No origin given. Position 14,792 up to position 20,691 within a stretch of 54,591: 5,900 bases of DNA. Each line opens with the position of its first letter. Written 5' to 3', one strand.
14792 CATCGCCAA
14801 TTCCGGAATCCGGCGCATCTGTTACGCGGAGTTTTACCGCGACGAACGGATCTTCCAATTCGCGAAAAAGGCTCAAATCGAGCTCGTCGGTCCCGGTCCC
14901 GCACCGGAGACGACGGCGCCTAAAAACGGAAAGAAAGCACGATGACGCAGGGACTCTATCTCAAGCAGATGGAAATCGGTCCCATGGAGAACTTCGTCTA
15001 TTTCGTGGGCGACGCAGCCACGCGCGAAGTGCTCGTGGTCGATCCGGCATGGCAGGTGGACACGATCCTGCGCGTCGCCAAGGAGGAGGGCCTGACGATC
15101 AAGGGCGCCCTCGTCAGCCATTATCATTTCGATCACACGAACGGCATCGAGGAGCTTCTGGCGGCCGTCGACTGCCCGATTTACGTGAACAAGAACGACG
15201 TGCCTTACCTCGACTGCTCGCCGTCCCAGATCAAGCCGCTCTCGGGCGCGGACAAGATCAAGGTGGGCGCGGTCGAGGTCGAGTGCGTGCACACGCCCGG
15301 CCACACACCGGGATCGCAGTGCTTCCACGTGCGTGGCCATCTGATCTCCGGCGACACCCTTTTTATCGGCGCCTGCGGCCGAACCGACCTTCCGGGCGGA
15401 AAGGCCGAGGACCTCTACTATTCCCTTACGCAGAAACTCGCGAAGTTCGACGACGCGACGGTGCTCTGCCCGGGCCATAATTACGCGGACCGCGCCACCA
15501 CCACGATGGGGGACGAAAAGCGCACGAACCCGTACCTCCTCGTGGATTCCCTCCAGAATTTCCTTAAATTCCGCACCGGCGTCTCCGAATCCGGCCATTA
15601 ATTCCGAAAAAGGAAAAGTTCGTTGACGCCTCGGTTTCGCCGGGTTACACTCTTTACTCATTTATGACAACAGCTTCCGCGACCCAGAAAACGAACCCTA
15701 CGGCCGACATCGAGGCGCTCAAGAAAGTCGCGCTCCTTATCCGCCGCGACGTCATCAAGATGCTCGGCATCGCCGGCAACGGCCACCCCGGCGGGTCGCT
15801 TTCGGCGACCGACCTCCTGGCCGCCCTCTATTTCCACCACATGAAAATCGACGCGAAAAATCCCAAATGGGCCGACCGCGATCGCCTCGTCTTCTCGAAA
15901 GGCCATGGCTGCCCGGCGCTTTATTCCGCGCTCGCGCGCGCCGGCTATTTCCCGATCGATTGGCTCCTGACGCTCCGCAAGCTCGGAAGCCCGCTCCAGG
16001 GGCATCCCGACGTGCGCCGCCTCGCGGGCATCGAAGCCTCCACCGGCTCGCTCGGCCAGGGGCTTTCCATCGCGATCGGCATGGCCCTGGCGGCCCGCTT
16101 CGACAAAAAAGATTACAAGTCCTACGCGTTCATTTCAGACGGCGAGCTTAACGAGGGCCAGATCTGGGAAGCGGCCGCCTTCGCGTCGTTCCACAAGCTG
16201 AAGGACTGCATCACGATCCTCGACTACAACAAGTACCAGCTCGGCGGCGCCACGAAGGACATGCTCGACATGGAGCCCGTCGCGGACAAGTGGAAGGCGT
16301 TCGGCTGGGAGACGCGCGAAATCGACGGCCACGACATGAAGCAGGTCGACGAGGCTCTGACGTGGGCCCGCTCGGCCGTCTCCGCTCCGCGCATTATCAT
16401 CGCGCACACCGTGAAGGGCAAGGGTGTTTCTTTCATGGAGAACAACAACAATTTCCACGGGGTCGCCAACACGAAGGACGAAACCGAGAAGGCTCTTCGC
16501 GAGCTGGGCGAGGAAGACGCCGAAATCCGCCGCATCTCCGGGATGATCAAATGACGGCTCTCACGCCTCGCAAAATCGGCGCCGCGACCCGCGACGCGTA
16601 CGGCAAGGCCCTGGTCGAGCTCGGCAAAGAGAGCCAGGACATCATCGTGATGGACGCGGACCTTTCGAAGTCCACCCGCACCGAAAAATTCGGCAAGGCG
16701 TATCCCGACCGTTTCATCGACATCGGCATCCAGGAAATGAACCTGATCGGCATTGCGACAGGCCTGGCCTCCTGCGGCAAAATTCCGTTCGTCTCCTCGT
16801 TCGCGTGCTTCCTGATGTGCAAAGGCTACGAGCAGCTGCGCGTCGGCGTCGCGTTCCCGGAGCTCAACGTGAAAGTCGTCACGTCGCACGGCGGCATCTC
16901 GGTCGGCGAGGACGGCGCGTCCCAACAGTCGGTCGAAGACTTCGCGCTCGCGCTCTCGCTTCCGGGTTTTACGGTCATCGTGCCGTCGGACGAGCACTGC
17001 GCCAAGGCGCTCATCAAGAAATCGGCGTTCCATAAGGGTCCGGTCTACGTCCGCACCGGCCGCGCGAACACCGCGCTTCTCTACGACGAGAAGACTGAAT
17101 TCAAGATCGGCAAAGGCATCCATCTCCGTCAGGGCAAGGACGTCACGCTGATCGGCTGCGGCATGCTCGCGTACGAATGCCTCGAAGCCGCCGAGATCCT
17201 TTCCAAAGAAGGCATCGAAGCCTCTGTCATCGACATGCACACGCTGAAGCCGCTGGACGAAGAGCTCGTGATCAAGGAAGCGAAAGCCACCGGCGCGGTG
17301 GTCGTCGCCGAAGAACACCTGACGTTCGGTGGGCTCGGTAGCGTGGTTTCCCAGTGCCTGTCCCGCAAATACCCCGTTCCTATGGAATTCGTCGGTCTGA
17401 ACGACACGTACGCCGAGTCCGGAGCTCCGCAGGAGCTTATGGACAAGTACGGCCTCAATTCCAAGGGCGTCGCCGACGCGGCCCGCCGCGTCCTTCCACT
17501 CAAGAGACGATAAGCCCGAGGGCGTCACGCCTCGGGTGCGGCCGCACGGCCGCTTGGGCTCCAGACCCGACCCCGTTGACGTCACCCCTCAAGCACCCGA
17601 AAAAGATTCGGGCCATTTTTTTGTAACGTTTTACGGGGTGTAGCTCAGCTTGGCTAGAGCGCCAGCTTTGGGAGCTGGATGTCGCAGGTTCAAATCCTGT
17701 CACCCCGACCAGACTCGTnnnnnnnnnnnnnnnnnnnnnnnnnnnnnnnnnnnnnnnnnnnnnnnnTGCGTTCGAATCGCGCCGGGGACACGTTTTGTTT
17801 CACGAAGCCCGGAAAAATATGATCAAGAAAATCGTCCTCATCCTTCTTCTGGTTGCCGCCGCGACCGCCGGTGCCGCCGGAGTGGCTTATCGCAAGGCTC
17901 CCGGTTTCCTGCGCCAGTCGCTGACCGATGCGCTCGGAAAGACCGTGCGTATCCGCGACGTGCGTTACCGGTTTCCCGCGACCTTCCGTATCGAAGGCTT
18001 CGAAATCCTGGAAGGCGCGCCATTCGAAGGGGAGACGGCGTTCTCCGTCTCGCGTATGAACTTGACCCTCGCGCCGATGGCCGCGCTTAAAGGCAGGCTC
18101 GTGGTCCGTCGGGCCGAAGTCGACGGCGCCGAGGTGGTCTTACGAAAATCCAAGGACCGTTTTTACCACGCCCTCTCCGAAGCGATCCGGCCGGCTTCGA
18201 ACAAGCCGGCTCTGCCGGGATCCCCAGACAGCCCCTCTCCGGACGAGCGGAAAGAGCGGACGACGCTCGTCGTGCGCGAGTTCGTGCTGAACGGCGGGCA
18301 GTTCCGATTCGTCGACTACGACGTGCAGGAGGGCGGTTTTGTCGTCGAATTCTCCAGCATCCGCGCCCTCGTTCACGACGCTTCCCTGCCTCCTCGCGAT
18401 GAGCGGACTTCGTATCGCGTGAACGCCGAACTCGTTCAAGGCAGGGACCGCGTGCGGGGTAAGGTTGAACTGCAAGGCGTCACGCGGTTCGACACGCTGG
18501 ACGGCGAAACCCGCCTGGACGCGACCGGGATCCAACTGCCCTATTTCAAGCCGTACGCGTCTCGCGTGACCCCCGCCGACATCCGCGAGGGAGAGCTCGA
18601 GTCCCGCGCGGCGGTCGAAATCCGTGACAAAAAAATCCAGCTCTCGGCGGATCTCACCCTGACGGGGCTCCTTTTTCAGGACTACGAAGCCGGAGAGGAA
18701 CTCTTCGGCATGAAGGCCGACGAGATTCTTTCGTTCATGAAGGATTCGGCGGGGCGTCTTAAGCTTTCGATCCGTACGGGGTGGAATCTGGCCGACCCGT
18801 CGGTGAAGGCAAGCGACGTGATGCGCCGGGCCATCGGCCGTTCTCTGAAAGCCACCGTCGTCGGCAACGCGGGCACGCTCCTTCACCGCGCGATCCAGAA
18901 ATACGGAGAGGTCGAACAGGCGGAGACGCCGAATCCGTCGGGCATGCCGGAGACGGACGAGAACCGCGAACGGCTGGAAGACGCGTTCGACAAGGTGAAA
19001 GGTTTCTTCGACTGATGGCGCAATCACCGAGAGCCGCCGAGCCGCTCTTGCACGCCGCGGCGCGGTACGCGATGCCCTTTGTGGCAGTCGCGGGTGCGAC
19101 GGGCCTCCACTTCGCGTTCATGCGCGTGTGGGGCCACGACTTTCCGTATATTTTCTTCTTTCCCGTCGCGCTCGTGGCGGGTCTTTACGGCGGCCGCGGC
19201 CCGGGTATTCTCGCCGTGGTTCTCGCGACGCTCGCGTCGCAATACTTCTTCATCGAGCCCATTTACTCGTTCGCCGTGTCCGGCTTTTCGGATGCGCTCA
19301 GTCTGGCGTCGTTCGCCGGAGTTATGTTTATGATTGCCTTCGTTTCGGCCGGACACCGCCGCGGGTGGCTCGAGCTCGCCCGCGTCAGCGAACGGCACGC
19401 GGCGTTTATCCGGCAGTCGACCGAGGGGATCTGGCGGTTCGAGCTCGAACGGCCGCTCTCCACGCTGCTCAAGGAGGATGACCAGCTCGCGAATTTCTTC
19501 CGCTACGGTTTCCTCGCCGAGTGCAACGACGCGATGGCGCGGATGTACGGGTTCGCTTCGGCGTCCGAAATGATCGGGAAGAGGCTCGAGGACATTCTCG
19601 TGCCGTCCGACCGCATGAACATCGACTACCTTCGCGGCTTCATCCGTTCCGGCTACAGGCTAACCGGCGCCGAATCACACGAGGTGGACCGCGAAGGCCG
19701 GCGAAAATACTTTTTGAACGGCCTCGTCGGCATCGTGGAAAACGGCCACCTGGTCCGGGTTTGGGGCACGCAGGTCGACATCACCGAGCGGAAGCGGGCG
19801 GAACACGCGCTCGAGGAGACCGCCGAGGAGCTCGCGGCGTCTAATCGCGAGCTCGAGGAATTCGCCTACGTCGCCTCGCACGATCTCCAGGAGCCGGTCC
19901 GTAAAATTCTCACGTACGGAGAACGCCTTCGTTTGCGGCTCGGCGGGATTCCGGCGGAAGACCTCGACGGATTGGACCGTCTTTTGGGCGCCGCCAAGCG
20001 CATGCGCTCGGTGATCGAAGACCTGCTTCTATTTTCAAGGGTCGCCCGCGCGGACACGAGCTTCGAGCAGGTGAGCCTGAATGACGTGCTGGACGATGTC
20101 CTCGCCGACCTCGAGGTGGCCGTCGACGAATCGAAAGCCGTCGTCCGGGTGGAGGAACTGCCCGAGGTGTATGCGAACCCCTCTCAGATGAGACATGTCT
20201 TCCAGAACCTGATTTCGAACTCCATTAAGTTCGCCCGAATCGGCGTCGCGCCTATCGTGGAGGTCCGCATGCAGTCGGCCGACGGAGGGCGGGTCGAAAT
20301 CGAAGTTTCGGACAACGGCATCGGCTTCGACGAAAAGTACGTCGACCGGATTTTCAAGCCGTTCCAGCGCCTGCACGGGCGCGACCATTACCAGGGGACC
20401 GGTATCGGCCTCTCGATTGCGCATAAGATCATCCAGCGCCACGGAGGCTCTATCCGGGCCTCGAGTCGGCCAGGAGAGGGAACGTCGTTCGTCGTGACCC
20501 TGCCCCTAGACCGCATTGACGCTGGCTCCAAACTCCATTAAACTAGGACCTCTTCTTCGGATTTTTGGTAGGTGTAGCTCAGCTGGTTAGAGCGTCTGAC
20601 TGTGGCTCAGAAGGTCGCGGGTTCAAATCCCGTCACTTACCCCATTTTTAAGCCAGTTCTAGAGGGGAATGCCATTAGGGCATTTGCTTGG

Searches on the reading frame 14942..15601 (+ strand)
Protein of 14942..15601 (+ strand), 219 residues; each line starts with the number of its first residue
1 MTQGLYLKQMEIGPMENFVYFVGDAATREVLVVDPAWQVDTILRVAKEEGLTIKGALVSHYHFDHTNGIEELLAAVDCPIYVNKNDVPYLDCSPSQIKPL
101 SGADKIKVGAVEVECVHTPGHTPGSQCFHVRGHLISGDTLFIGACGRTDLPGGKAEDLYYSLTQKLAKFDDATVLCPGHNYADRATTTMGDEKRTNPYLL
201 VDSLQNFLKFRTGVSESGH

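Call 17: search_protein_families(library=pfam, proteins=[window:14942-15601:+])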
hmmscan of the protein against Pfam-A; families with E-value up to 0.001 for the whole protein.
window:14942-15601:+ (219 aa): 2 families
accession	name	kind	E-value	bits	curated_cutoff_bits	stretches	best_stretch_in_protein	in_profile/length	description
PF00753.33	Lactamase_B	-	1.8e-21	77.5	22.7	1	16-179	5-196/196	Metallo-beta-lactamase superfamily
PF12706.13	Lactamase_B_2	-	5.5e-05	23.3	27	1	32-123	4-115/200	Beta-lactamase superfamily domain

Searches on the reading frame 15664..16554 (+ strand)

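Call 17: search_protein_families(library=pfam, proteins=[window:15664-16554:+])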
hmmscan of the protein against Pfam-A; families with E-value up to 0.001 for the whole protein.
window:15664-16554:+ (296 aa): 4 families
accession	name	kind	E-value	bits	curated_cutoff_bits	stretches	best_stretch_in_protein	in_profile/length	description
PF00456.26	Transketolase_N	-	1.9e-55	188.6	22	1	24-284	7-278/334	Transketolase, thiamine diphosphate binding domain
PF00676.26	E1_dh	-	8.9e-12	45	22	1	125-237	98-209/300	Dehydrogenase E1 component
PF13292.11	DXP_synthase_N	-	6.9e-11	42.4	21.2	1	16-191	15-173/274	1-deoxy-D-xylulose-5-phosphate synthase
PF09364.15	XFP_N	-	0.00035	20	23.7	1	127-232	139-244/364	XFP N-terminal domain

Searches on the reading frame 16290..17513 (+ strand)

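Call 36: search_protein_families(library=pfam, proteins=[window:16290-17513:+], max_evalue=0.01)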
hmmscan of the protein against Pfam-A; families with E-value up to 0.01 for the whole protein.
window:16290-17513:+ (407 aa): 5 families
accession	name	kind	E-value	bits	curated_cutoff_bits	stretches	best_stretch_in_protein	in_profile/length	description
PF02779.29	Transket_pyr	-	3.9e-40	137.8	27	1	98-261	3-172/174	Transketolase, pyrimidine binding domain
PF02780.25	Transketolase_C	-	1.2e-31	109.7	25.9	1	274-394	1-124/124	Transketolase, C-terminal domain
PF22613.1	Transketolase_C_1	-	0.00011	22.9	27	1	282-389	11-112/113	Transketolase-like TK C-terminal domain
PF17147.9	PFOR_II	-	0.00074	20.3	27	1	284-357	2-78/102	Pyruvate:ferredoxin oxidoreductase core domain II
PF24040.1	DUF7349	-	0.0056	16.8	27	0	193-233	6-47/50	Domain of unknown function (DUF7349)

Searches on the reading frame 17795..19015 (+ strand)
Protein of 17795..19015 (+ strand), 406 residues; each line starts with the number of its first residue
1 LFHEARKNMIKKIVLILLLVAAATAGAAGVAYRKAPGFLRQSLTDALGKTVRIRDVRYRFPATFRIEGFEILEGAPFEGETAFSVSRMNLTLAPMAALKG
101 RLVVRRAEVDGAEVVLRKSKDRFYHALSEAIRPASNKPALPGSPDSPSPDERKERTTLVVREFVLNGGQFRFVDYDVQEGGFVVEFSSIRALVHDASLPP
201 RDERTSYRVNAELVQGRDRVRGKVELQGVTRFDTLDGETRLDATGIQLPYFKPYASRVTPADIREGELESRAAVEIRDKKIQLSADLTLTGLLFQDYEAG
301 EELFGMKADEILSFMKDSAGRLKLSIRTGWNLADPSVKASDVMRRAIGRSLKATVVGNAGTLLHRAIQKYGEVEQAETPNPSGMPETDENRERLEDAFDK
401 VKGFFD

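Call 12: search_protein_families(library=pfam, proteins=[window:17795-19015:+])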
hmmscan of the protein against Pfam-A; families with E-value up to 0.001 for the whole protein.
window:17795-19015:+ (406 aa): 2 families
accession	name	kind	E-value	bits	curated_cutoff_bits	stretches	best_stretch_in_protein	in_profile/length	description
PF05359.17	DUF748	-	5e-22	78.3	50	1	7-306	11-288/1037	Domain of Unknown Function (DUF748)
PF05170.20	AsmA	-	5.4e-09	35.8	29.8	1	13-121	13-122/607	AsmA family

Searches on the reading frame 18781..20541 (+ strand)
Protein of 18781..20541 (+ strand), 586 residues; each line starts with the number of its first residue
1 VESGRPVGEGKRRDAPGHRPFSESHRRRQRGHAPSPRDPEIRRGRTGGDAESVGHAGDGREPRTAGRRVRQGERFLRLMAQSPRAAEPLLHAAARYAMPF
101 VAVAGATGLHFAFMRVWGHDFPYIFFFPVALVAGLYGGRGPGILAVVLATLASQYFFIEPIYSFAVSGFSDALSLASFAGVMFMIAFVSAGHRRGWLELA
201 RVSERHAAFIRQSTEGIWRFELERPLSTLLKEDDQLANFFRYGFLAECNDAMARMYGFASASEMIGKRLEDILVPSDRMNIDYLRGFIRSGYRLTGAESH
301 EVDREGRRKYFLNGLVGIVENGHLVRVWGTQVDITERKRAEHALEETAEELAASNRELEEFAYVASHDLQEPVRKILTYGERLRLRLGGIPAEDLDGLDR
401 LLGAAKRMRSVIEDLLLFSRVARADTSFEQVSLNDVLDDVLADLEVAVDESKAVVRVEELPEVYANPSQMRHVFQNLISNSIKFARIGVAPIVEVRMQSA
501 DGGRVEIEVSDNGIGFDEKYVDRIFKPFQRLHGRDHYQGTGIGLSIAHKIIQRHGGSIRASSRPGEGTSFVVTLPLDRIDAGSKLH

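Call 12: search_protein_families(library=pfam, proteins=[window:18781-20541:+])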
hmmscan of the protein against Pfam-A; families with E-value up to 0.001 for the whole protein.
window:18781-20541:+ (586 aa): 4 families
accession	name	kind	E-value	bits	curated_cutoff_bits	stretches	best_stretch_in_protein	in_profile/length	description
PF02518.31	HATPase_c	-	7.3e-29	100.9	26.4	1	466-577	2-110/111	Histidine kinase-, DNA gyrase B-, and HSP90-like ATPase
PF13493.11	DUF4118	-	2e-16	60.1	28.4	1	96-194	1-99/107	Domain of unknown function (DUF4118)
PF00512.31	HisKA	-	1.6e-07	31.7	26.9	1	358-421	2-63/66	His Kinase A (phospho-acceptor) domain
PF13426.13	PAS_9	-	0.00012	22.7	27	1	245-336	14-103/103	PAS domain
